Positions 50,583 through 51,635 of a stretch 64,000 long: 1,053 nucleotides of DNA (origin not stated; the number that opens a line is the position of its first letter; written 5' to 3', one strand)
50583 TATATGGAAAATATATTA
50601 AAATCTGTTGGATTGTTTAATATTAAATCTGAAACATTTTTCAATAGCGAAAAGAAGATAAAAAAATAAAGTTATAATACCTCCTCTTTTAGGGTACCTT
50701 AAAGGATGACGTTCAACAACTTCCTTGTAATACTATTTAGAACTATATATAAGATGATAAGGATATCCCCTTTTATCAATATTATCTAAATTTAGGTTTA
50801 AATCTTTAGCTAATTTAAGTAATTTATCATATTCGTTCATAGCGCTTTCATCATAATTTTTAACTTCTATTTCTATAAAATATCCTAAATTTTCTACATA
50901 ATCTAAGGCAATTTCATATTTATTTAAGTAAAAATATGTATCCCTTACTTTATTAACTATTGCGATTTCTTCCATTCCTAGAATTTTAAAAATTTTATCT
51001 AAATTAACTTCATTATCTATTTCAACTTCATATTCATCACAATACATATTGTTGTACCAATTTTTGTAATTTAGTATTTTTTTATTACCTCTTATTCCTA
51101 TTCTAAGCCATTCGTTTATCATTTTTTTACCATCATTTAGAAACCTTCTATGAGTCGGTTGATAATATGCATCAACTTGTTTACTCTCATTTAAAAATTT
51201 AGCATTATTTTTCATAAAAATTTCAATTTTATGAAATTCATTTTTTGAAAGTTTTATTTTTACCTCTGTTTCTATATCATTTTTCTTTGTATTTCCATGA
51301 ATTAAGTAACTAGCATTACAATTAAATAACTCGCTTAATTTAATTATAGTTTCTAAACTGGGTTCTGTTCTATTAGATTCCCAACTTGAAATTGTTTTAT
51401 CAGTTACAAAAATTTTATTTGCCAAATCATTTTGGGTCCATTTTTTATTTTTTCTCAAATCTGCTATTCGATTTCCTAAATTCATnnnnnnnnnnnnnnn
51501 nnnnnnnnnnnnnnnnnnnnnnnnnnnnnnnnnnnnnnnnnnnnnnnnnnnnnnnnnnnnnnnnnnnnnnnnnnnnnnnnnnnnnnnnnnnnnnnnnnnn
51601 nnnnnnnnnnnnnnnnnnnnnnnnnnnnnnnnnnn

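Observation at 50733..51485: Unusual domain fusion of an XRE-type HTH with a CYTH (CyaB-like) domain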

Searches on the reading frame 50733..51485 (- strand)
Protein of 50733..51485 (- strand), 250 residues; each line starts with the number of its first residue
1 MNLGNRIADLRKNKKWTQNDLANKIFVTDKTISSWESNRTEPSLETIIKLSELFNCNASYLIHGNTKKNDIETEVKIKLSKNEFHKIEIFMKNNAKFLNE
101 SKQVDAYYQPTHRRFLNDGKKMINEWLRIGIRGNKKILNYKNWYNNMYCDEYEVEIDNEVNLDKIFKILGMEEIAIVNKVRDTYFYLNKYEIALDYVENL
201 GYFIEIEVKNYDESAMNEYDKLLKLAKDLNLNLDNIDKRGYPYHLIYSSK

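Call 4: search_protein_families(library=pfam, proteins=[window:50736-51485:-], max_evalue=1)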
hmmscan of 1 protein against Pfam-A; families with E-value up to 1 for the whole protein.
window:50736-51485:- (250 aa): 7 families
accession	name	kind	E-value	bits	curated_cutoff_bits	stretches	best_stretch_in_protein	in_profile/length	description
PF01928.26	CYTH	-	1.2e-18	68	23.2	1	71-241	2-179/179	CYTH domain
PF01381.28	HTH_3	-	2.7e-15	56.6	23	1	7-61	1-55/55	Helix-turn-helix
PF12844.13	HTH_19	-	3.6e-14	52.9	30.2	1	4-65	1-62/64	Helix-turn-helix domain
PF13560.12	HTH_31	-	4e-05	24.3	27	1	3-55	2-55/64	Helix-turn-helix domain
PF13443.12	HTH_26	-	6.5e-05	23.5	22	1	7-57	2-53/63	Cro/C1-type HTH DNA-binding domain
PF13744.12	HTH_37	-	0.086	13.1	27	1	3-34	19-50/80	Helix-turn-helix domain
PF07022.19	Phage_CI_repr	-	0.14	13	22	0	18-65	15-61/65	Bacteriophage CI repressor helix-turn-helix domain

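Call 5: search_protein_families(library=ncbifam, proteins=[window:50736-51485:-], max_evalue=1)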
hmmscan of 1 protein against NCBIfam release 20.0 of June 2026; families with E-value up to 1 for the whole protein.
window:50736-51485:- (250 aa): 21 families
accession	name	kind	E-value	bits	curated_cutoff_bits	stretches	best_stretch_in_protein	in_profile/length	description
TIGR00318.1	cyaB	equivalog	8.5e-17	61.5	57.95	1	71-241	2-168/174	class IV adenylate cyclase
NF041951.1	phage_RstR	subfamily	1.5e-14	54.1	80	1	1-80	1-79/108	RstR family transcriptional repressor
NF007257.0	PRK09706.1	subfamily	2.6e-14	53.2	101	1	3-91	6-97/135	transcriptional repressor DicA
NF052239.1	antitox_spr1629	equivalog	8.7e-11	41.5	335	1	1-83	1-84/377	spr1629 family repressor/antitoxin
TIGR03070.1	couple_hipB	subfamily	7.5e-09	35.4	71.65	1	2-55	2-55/58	type II toxin-antitoxin system Y4mF family antitoxin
NF047948.1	male_kill_WMK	equivalog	8.4e-09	35.3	300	1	2-104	162-264/300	WO male-killing family protein Wmk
NF007271.0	PRK09726.1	equivalog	3.6e-08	33.3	79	1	2-52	12-62/88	type II toxin-antitoxin system antitoxin HipB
NF003162.0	PRK04140.1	equivalog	3.5e-07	29.5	263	1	4-68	128-192/317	transcriptional regulator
TIGR00270.2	TIGR00270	equivalog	3.9e-06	26.8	110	1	4-57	77-130/159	multiprotein bridging factor aMBF1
NF007408.0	PRK09943.1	equivalog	8.1e-05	22.2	211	1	3-71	8-76/185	HTH-type transcriptional regulator PuuR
TIGR03830.1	CxxCG_CxxCG_HTH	subfamily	9.1e-05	22.3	61.8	1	4-45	67-108/127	type II TA system antitoxin MqsA family protein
NF047542.1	telomere_Tap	equivalog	0.00059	18.7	600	1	9-59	24-74/695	telomere-associated protein Tap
NF007481.0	PRK10072.1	equivalog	0.003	18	110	1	8-58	39-88/96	HTH-type transcriptional regulator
NF006015.0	PRK08154.1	subfamily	0.0053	15.9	204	1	2-72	30-101/314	anaerobic benzoate catabolism transcriptional regulator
NF041575.1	antitoxPezA_Strep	equivalog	0.018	15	290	1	3-67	2-65/158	type II toxin-antitoxin system antitoxin PezA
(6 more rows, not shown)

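Call 6: search_protein_families(library=padloc, proteins=[window:50736-51485:-], max_evalue=1)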
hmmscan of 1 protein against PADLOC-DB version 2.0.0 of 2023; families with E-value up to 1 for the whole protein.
window:50736-51485:- (250 aa): 19 families
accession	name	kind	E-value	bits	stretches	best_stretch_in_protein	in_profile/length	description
PDLC02926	HTH_VI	-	4e-12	44.2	1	2-81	1-82/92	-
PDLC03954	RmrA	-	1.4e-11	42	1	4-70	12-78/380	-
PDLC03945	RmrA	-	1.8e-11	41.8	1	1-103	1-103/394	-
PDLC03951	RmrA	-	6.4e-09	33.3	1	4-68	10-74/400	-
PDLC03949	RmrA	-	8.4e-09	32.7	1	5-68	5-68/363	-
PDLC03944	RmrA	-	2.4e-08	31.4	1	4-68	8-72/384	-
PDLC03952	RmrA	-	5.3e-07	26.8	1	5-67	25-87/395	-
PDLC03947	RmrA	-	7.1e-07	26.4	1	3-72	12-81/383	-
PDLC03948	RmrA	-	5.9e-06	23.4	1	4-65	10-71/397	-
PDLC04142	capH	-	1.8e-05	23.8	1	2-77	6-78/103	capH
PDLC03946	RmrA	-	2.7e-05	21.1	1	5-72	5-72/357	-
PDLC04760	PDC-M64C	-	0.00011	20.5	1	2-57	26-81/93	-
PDLC04759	PDC-M64B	-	0.00019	19.5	1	5-69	29-92/135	-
PDLC03955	RmrA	-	0.00024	18.4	1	6-66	24-84/371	-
PDLC03956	RmrA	-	0.00034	17.8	1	4-67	10-74/399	-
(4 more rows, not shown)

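Call 7: search_protein_families(library=phrogs, proteins=[window:50736-51485:-], max_evalue=0.01)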
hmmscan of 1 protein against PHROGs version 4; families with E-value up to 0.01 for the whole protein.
window:50736-51485:- (250 aa): 24 families
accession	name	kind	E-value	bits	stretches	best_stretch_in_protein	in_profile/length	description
phrog_8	-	transcription regulation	4e-20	73.5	1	1-93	75-150/346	transcriptional regulator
phrog_3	-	transcription regulation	6.8e-15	56.7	1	1-116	87-200/430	transcriptional repressor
phrog_4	-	transcription regulation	1.5e-14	54.8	1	1-88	135-215/400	transcriptional repressor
phrog_4836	-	transcription regulation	9.1e-13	49.2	1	2-106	75-178/194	CII-like regulator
phrog_2439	-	transcription regulation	4.6e-10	39.9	1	4-75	9-80/367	transcriptional regulator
phrog_2967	-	transcription regulation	1.1e-09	39.2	1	3-77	11-78/225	transcriptional regulator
phrog_1373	-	transcription regulation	1.8e-09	38.8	1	5-78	66-139/166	transcriptional regulator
phrog_5823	-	transcription regulation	1.6e-08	35.1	1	1-71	5-76/404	transcriptional regulator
phrog_2328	-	transcription regulation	4.5e-08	33.9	1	3-69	16-82/128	transcriptional repressor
phrog_2104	-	unknown function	2.9e-07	31.6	1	5-46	42-83/103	-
phrog_1994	-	DNA, RNA and nucleotide metabolism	3.5e-07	31.3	1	5-70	2-67/170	DNA binding protein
phrog_34939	-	unknown function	5.8e-06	27.1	1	5-67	12-74/280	-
phrog_1124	-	transcription regulation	1e-05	26.2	1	2-60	8-65/177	transcriptional regulator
phrog_7950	-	transcription regulation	2.9e-05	25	1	10-39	15-44/68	transcriptional repressor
phrog_4739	-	unknown function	5.3e-05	23.9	1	5-74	70-139/167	-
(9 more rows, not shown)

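Call 8: find_homologous_proteins(query=window:50736-51485:-)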
Query window:50736-51485:- (250 aa): 581 proteins with E <= 0.001 among 965 candidates; the best 120 are listed.
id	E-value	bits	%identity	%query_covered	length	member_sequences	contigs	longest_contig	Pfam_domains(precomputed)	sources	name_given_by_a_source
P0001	2.3e-153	527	95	100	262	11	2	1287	PF12844.14,PF01928.27,PF01381.29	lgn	-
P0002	2.5e-142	491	89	100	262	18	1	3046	PF12844.14,PF01928.27,PF01381.29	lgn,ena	-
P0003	4.0e-140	483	88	100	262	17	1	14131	PF12844.14,PF01928.27,PF01381.29,PF13443.13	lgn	-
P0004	9.1e-137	472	89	96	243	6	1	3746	PF12844.14,PF01928.27,PF01381.29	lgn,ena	-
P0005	4.7e-136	470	84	100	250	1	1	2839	PF12844.14,PF01928.27,PF01381.29,PF13560.13,PF13443.13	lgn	-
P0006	3.9e-135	467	86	100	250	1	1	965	PF12844.14,PF01928.27,PF01381.29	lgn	-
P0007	5.9e-135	466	83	100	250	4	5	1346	PF12844.14,PF01928.27,PF01381.29,PF13560.13,PF13443.13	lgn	-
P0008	5.2e-133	460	82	100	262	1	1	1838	PF12844.14,PF01928.27,PF01381.29,PF13443.13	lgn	-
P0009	1.7e-132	458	83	100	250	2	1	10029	PF12844.14,PF01928.27,PF01381.29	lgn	-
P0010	9.9e-132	456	84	100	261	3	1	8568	PF12844.14,PF01928.27,PF01381.29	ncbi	-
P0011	1.2e-130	452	81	100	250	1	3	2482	PF12844.14,PF01928.27,PF01381.29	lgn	-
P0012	1.2e-130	452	80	100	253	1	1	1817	PF12844.14,PF01928.27,PF01381.29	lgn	-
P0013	2.4e-130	451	80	100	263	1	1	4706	PF12844.14,PF01928.27,PF01381.29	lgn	-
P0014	2.6e-130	451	81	100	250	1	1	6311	PF12844.14,PF01928.27,PF01381.29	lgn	-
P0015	4.3e-129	447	80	100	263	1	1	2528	PF12844.14,PF01928.27,PF01381.29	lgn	-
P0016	1.6e-128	445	80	100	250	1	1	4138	PF12844.14,PF01928.27,PF01381.29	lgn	-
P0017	2.4e-128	445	79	100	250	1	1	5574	PF12844.14,PF01928.27,PF01381.29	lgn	-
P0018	2.0e-127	442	80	100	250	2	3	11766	PF12844.14,PF01928.27,PF01381.29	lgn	-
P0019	1.7e-126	439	78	100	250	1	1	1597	PF12844.14,PF01928.27,PF01381.29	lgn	-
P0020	6.5e-126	437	78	98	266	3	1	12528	PF12844.14,PF01928.27,PF01381.29,PF07022.20,PF13443.13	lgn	-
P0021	2.6e-125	435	78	100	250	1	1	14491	PF12844.14,PF01928.27,PF01381.29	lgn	-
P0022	1.2e-124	433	78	100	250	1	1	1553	PF12844.14,PF01928.27,PF01381.29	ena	-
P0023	1.7e-123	429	77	99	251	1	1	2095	PF12844.14,PF01928.27,PF01381.29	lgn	-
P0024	6.7e-123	427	77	100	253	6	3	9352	PF12844.14,PF01928.27,PF01381.29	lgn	-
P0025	2.6e-122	425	77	100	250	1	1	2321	PF12844.14,PF01928.27,PF01381.29,PF07022.20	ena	-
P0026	5.1e-122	424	76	100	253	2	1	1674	PF12844.14,PF01928.27,PF01381.29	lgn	-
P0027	5.5e-121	421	76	100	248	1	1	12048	PF12844.14,PF01928.27,PF01381.29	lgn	-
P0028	5.8e-121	421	77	99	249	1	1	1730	PF12844.14,PF01928.27,PF01381.29,PF13560.13,PF13443.13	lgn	-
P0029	2.8e-120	418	76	100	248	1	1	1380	PF12844.14,PF01928.27,PF01381.29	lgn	-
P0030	4.8e-120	418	75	100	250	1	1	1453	PF12844.14,PF01928.27,PF01381.29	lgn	-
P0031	1.1e-119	416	76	100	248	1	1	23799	PF12844.14,PF01928.27,PF01381.29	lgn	-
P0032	1.4e-119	416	74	100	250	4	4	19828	PF12844.14,PF01928.27,PF01381.29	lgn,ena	-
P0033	5.1e-119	414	73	100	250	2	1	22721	PF12844.14,PF01928.27,PF01381.29,PF13560.13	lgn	-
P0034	8.9e-119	414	75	100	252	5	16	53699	PF12844.14,PF01928.27,PF01381.29,PF13443.13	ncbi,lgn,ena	-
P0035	3.2e-118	412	73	99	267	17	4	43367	PF12844.14,PF01928.27,PF01381.29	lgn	-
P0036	4.6e-118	411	72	100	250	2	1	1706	PF12844.14,PF01928.27,PF01381.29,PF13443.13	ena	-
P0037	3.7e-117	408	75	99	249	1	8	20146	PF12844.14,PF01928.27,PF01381.29,PF13560.13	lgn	-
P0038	5.9e-117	408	72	100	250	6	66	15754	PF12844.14,PF01928.27,PF01381.29,PF13560.13,PF13443.13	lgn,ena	-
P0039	6.1e-117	407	72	100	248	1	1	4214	PF12844.14,PF01928.27,PF01381.29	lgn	-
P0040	7.2e-117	407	73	100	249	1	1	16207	PF12844.14,PF01928.27,PF01381.29,PF13560.13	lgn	-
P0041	1.4e-116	406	74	99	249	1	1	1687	PF12844.14,PF01928.27,PF01381.29,PF13560.13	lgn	-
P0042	1.4e-116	406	74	99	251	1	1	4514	PF12844.14,PF01928.27,PF01381.29,PF13560.13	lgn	-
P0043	1.6e-116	406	73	99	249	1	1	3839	PF12844.14,PF01928.27,PF01381.29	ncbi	-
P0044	3.9e-116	405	74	99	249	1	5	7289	PF12844.14,PF01928.27,PF01381.29,PF13443.13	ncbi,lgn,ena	-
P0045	6.9e-116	404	73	99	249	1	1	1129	PF12844.14,PF01928.27,PF01381.29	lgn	-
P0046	1.7e-115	403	74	99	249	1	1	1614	PF12844.14,PF01928.27,PF01381.29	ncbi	-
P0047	3.7e-115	402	71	99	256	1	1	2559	PF12844.14,PF01928.27,PF01381.29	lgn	-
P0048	1.0e-114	400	73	99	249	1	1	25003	PF12844.14,PF01928.27,PF01381.29,PF07022.20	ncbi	-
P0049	1.2e-114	400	74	99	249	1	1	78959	PF12844.14,PF01928.27,PF01381.29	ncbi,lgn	-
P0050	1.3e-114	400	74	99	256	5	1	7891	PF12844.14,PF01928.27,PF01381.29,PF13443.13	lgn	-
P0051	2.6e-114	399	73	100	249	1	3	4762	PF12844.14,PF01928.27,PF01381.29,PF13443.13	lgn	-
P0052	5.3e-114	398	73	99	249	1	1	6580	PF12844.14,PF01928.27,PF01381.29,PF13560.13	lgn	-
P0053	8.2e-114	397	70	99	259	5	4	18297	PF12844.14,PF01928.27,PF01381.29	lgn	-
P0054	1.4e-113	396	72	99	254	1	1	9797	PF12844.14,PF01928.27,PF01381.29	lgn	-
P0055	1.7e-113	396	73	99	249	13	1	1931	PF12844.14,PF01928.27,PF01381.29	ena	-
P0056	2.4e-113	396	74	99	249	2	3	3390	PF12844.14,PF01928.27,PF01381.29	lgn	-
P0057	2.5e-113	396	73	100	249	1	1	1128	PF12844.14,PF01928.27,PF01381.29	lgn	-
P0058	2.7e-113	396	71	100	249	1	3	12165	PF12844.14,PF01928.27,PF01381.29,PF13560.13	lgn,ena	-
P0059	1.4e-112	393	71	99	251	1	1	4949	PF12844.14,PF01928.27,PF01381.29,PF13443.13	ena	-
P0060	1.4e-112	393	70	99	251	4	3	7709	PF12844.14,PF01928.27,PF01381.29,PF13560.13,PF13443.13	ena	-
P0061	4.2e-112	392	76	92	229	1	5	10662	PF01928.27,PF01381.29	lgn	-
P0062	6.0e-112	391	71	100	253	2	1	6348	PF12844.14,PF01928.27,PF01381.29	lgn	-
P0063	7.2e-112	391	71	96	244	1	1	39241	PF12844.14,PF01928.27,PF01381.29,PF07022.20,PF13560.13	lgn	-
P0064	7.3e-112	391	71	99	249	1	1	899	PF12844.14,PF01928.27,PF01381.29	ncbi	-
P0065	8.1e-112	391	71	99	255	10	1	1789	PF12844.14,PF01928.27,PF01381.29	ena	-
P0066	1.9e-111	390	73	99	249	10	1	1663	PF12844.14,PF01928.27,PF01381.29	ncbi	-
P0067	1.9e-111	389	70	100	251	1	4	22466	PF12844.14,PF01928.27,PF01381.29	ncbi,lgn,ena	-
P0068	2.5e-111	389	71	99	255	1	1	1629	PF12844.14,PF01928.27,PF01381.29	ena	-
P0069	2.9e-111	389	73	99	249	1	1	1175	PF12844.14,PF01928.27,PF01381.29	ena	-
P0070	3.3e-111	389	70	96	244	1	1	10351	PF12844.14,PF01928.27,PF01381.29,PF07022.20,PF13560.13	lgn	-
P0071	3.6e-111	389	72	99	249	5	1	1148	PF12844.14,PF01928.27,PF01381.29,PF07022.20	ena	-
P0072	9.2e-111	387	71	100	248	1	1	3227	PF12844.14,PF01928.27,PF01381.29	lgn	-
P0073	1.3e-110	387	72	99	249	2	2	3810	PF12844.14,PF01928.27,PF01381.29,PF07022.20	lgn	-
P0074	1.7e-110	386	70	99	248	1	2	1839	PF12844.14,PF01928.27,PF01381.29,PF13443.13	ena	-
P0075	1.0e-109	384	70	99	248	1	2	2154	PF12844.14,PF01928.27,PF01381.29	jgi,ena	-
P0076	1.4e-109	383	69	100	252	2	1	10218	PF12844.14,PF01928.27,PF01381.29,PF13560.13,PF13443.13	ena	-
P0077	2.0e-109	383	70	99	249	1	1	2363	PF12844.14,PF01928.27,PF01381.29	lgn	-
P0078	2.2e-109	383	72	99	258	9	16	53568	PF12844.14,PF01928.27,PF01381.29,PF07022.20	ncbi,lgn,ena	-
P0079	2.6e-109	382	70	99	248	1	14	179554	PF12844.14,PF01928.27,PF01381.29,PF07022.20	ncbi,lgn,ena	-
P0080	4.6e-109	382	70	99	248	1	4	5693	PF12844.14,PF01928.27,PF01381.29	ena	-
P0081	5.4e-109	381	70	99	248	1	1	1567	PF12844.14,PF01928.27,PF01381.29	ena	-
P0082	5.7e-109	381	69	100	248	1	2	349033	PF12844.14,PF01928.27,PF01381.29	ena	-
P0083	7.3e-109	381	70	99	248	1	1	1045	PF12844.14,PF01928.27,PF01381.29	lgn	-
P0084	7.6e-109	381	71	98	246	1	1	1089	PF12844.14,PF01928.27,PF01381.29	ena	-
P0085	8.8e-109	381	68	99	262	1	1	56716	PF12844.14,PF01928.27,PF01381.29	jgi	-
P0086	1.3e-108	380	70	99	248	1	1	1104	PF12844.14,PF01928.27,PF01381.29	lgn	-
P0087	1.7e-108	380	71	100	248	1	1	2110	PF12844.14,PF01928.27,PF01381.29,PF13443.13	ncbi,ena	-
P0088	1.8e-108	380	70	99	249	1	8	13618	PF12844.14,PF01928.27,PF01381.29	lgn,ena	-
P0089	1.9e-108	380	68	99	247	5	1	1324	PF12844.14,PF01928.27,PF01381.29,PF07022.20,PF13443.13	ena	-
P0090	1.9e-108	380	69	99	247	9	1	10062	PF12844.14,PF01928.27,PF01381.29,PF13443.13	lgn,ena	-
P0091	2.2e-108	379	71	95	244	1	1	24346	PF12844.14,PF01928.27,PF01381.29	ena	-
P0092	2.4e-108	379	71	99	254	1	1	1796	PF12844.14,PF01928.27,PF01381.29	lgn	-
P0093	4.0e-108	379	70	98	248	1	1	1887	PF12844.14,PF01928.27,PF01381.29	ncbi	-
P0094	4.3e-108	379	70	100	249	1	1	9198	PF12844.14,PF01928.27,PF01381.29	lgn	-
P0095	8.1e-108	378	70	98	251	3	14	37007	PF12844.14,PF01928.27,PF01381.29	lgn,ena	-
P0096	8.5e-108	378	68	99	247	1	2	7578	PF12844.14,PF01928.27,PF01381.29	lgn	-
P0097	1.2e-107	377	68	99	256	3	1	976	PF12844.14,PF01928.27,PF01381.29,PF13443.13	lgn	-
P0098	1.4e-107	377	70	99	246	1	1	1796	PF12844.14,PF01928.27,PF01381.29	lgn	-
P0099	2.1e-107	376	69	99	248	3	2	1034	PF12844.14,PF01928.27,PF01381.29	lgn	-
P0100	2.8e-107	376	70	99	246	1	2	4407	PF12844.14,PF01928.27,PF01381.29,PF13443.13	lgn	-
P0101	2.9e-107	376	69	100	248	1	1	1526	PF12844.14,PF01928.27,PF01381.29,PF13443.13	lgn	-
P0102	3.5e-107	376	68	100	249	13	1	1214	PF12844.14,PF01928.27,PF01381.29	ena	-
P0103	3.8e-107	375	69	100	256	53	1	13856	PF12844.14,PF01928.27,PF01381.29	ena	-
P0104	4.0e-107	375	69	100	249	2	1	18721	PF12844.14,PF01928.27,PF01381.29,PF13443.13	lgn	-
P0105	4.7e-107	375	68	99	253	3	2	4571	PF12844.14,PF01928.27,PF01381.29,PF13443.13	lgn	-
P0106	5.2e-107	375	70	99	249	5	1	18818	PF12844.14,PF01928.27,PF01381.29,PF13443.13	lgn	-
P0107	7.8e-107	374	68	99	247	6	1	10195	PF12844.14,PF01928.27,PF01381.29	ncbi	-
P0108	1.4e-106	374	70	99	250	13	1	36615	PF12844.14,PF01928.27,PF01381.29,PF13443.13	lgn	-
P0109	1.9e-106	373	69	100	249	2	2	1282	PF12844.14,PF01928.27,PF01381.29,PF13443.13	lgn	-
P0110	3.6e-106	372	67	99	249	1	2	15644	PF12844.14,PF01928.27,PF01381.29,PF13560.13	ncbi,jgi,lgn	-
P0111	4.8e-106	372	70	99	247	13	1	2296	PF12844.14,PF01928.27,PF01381.29,PF13443.13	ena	-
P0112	5.3e-106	372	69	100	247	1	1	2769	PF12844.14,PF01928.27,PF01381.29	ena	-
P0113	6.7e-106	371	66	99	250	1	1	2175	PF12844.14,PF01928.27,PF01381.29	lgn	-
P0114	7.1e-106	371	67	99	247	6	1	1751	PF12844.14,PF01928.27,PF01381.29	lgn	-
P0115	7.6e-106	371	68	99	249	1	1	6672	PF12844.14,PF01928.27,PF01381.29,PF13443.13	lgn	-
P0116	1.0e-105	371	68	99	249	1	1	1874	PF12844.14,PF01928.27,PF01381.29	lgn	-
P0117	1.4e-105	370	67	99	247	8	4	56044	PF12844.14,PF01928.27,PF01381.29,PF07022.20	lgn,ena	-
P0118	1.5e-105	370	68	99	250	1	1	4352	PF12844.14,PF01928.27,PF01381.29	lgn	-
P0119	1.8e-105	370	67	99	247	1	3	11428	PF12844.14,PF01928.27,PF01381.29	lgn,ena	-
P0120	1.8e-105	370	68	99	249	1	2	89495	PF12844.14,PF01928.27,PF01381.29,PF07022.20,PF13443.13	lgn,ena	-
